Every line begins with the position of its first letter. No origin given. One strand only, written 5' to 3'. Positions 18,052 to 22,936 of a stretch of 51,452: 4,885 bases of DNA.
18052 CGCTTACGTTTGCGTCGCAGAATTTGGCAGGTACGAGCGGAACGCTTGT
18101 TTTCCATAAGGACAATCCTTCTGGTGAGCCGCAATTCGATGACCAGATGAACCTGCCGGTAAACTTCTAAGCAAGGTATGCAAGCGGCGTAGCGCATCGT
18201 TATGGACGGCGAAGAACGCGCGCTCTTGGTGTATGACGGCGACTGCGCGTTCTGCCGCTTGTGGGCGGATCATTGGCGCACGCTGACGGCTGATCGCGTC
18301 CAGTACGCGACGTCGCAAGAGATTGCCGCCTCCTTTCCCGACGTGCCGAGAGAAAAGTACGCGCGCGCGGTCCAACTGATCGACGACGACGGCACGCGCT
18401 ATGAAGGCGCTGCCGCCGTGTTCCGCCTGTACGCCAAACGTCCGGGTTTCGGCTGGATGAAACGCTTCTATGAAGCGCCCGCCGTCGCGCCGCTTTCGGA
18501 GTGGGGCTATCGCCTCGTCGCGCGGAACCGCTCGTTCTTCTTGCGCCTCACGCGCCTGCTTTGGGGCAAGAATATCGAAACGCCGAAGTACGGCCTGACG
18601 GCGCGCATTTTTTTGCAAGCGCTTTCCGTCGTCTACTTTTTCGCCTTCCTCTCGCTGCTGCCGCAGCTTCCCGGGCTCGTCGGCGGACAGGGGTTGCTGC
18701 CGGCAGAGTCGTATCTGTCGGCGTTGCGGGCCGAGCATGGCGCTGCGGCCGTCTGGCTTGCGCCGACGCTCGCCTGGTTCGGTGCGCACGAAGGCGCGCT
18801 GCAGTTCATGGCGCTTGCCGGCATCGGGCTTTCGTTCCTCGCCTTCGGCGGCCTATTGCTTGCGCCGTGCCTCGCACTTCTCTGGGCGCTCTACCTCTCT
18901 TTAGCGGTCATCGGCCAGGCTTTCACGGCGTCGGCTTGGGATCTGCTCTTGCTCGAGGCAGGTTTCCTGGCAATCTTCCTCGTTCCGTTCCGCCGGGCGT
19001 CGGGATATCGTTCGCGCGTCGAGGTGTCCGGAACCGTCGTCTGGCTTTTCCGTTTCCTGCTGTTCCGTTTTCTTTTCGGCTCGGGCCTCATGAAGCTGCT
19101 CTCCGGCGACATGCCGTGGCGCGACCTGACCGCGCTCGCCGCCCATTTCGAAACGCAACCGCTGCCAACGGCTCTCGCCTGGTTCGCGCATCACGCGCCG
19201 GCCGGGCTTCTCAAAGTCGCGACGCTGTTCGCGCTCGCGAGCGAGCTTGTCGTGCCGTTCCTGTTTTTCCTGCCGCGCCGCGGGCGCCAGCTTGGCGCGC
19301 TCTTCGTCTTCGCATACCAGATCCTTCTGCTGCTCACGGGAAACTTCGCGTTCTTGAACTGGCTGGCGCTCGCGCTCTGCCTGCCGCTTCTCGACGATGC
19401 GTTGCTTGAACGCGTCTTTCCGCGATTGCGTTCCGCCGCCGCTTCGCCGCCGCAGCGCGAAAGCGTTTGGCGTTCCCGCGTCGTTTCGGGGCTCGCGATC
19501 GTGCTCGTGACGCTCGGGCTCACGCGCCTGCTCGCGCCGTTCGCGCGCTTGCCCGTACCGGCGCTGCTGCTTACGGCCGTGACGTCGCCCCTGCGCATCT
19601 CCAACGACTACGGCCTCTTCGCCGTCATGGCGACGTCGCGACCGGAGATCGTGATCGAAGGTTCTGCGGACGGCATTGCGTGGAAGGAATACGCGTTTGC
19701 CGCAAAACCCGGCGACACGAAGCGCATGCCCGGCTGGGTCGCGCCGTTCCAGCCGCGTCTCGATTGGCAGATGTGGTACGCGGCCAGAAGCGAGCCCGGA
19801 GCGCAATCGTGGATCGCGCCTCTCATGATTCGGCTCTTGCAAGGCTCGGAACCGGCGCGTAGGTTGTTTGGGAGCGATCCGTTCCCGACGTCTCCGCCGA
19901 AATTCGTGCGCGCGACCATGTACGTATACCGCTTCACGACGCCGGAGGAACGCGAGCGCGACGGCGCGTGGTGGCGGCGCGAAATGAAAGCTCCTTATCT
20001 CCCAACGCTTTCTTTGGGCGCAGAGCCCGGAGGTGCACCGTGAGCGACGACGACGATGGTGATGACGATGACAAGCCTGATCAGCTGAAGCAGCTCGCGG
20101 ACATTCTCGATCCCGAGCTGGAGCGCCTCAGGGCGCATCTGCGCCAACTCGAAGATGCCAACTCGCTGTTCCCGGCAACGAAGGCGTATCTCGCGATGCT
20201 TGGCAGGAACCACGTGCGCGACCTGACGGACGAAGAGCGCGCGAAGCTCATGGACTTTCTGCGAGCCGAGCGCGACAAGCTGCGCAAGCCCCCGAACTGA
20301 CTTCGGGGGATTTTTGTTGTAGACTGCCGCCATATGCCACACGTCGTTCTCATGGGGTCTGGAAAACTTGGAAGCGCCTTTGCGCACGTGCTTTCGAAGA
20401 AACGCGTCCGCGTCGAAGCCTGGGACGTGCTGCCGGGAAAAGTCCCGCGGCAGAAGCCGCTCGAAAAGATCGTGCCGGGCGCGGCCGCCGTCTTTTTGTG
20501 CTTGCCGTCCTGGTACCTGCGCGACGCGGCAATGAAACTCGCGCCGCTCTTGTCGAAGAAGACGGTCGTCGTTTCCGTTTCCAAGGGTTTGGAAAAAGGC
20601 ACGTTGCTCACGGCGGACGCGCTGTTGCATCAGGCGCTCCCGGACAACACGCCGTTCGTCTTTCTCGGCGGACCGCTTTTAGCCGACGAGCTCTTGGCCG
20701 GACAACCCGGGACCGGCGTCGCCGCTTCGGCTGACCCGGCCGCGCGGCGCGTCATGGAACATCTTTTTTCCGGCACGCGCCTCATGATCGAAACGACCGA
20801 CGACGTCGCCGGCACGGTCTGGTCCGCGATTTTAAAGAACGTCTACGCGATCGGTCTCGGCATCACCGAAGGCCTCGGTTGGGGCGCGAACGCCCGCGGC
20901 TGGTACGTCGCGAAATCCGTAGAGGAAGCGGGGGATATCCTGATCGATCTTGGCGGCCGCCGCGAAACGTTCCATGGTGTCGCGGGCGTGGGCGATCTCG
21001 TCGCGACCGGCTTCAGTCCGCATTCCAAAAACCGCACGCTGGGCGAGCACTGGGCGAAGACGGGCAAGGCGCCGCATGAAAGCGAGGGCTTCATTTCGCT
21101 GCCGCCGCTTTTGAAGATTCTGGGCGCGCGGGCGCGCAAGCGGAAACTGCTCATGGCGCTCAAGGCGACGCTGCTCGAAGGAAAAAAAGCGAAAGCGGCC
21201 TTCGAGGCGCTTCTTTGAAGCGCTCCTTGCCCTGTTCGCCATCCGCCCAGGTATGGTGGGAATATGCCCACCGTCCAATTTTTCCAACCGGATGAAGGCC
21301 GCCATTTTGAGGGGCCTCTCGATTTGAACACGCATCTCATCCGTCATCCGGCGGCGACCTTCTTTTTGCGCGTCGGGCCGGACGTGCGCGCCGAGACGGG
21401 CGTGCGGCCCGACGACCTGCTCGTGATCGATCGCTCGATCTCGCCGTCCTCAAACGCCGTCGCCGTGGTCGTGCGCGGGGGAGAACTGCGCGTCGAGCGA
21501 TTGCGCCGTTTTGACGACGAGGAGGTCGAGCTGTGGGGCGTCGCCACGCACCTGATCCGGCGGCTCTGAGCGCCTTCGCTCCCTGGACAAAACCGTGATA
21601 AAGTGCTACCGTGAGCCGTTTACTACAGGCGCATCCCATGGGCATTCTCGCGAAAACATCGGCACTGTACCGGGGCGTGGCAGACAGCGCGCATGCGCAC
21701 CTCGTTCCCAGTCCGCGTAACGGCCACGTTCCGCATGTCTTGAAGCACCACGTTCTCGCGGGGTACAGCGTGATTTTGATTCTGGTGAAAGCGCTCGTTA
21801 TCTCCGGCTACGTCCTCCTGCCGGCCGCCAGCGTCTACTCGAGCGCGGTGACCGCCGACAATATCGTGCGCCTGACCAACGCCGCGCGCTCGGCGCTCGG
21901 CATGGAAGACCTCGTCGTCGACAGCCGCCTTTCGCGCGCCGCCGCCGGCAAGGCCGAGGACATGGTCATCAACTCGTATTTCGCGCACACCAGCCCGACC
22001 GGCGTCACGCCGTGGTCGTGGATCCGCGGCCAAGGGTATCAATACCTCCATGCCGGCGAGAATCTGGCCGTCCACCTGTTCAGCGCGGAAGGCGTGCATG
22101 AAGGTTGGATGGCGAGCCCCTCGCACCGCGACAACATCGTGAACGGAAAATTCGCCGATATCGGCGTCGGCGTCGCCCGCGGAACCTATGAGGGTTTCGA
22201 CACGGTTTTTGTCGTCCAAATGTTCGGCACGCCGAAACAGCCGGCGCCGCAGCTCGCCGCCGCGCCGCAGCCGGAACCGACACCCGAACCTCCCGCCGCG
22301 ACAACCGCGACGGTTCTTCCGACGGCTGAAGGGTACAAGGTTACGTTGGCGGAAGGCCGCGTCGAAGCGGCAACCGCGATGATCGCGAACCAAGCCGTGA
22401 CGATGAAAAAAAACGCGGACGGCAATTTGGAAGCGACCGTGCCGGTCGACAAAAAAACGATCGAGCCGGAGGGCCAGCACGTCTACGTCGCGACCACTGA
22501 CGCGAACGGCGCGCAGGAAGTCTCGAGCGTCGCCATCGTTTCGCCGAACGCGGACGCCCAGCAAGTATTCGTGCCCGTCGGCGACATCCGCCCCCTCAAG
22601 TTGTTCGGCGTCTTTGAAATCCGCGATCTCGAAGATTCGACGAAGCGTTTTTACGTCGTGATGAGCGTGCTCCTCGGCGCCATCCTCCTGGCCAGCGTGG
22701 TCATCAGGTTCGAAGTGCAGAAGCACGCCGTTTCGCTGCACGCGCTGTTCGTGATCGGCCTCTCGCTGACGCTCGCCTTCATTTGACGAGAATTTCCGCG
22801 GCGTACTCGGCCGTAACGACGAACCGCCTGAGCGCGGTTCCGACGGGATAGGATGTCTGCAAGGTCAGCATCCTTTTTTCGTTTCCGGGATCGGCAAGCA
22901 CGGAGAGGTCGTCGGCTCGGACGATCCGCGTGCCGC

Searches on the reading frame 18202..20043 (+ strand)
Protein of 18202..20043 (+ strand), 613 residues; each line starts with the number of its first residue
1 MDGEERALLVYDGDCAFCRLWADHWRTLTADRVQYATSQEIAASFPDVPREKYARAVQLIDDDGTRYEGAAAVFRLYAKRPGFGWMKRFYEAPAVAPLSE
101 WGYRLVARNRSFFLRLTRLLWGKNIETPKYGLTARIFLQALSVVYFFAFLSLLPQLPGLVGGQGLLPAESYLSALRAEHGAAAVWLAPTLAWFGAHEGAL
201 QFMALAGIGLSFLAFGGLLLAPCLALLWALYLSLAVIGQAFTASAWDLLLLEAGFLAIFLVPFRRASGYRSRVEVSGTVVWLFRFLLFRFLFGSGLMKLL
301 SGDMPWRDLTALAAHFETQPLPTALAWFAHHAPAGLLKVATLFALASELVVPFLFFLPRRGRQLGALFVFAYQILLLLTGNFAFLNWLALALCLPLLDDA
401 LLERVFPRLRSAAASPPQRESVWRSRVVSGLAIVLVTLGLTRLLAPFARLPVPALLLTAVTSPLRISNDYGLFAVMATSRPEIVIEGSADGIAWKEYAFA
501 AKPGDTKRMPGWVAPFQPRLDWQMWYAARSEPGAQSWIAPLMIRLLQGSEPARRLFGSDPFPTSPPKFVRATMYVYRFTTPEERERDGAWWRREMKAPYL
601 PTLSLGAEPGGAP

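Call 53: search_protein_families(library=pfam, proteins=[window:18202-20043:+], max_evalue=0.001)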
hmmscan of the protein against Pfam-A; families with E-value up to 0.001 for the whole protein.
window:18202-20043:+ (613 aa): 3 families
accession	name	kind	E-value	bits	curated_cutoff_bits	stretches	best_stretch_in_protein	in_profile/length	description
PF06762.20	LMF1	-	1.7e-55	188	27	1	244-402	3-161/163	Lipase maturation factor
PF25179.1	LMF1_C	-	6.9e-48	162.7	34.2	1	466-601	1-139/139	Lipase maturation factor C-terminal domain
PF04134.17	DCC1-like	-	4.4e-13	50.9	27.8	1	9-112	1-109/113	DCC1-like thiol-disulfide oxidoreductase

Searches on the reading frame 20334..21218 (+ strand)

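Call 53: search_protein_families(library=pfam, proteins=[window:20334-21218:+], max_evalue=0.001)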
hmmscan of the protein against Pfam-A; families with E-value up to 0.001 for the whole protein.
window:20334-21218:+ (294 aa): 4 families
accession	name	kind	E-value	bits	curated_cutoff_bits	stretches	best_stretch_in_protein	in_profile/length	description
PF07479.19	NAD_Gly3P_dh_C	-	1.6e-24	87.1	25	1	157-289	1-140/142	NAD-dependent glycerol-3-phosphate dehydrogenase C-terminus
PF01210.29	NAD_Gly3P_dh_N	-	1.6e-18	67.6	23.1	1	33-136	53-156/158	NAD-dependent glycerol-3-phosphate dehydrogenase N-terminus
PF20618.3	GPD_NAD_C_bact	-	3.3e-06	28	27.6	1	217-243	1-27/66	Bacterial GPD, NAD-dependent C-terminal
PF02558.23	ApbA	-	0.0001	22.4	22.2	0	47-92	64-109/150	Ketopantoate reductase PanE/ApbA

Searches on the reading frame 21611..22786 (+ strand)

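Call 53: search_protein_families(library=pfam, proteins=[window:21611-22786:+], max_evalue=0.001)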
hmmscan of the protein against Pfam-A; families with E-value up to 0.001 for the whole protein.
window:21611-22786:+ (391 aa): 1 family
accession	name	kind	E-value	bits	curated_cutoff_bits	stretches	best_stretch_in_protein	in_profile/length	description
PF00188.32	CAP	-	5.2e-19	69.7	21.1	1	86-205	1-117/117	Cysteine-rich secretory protein family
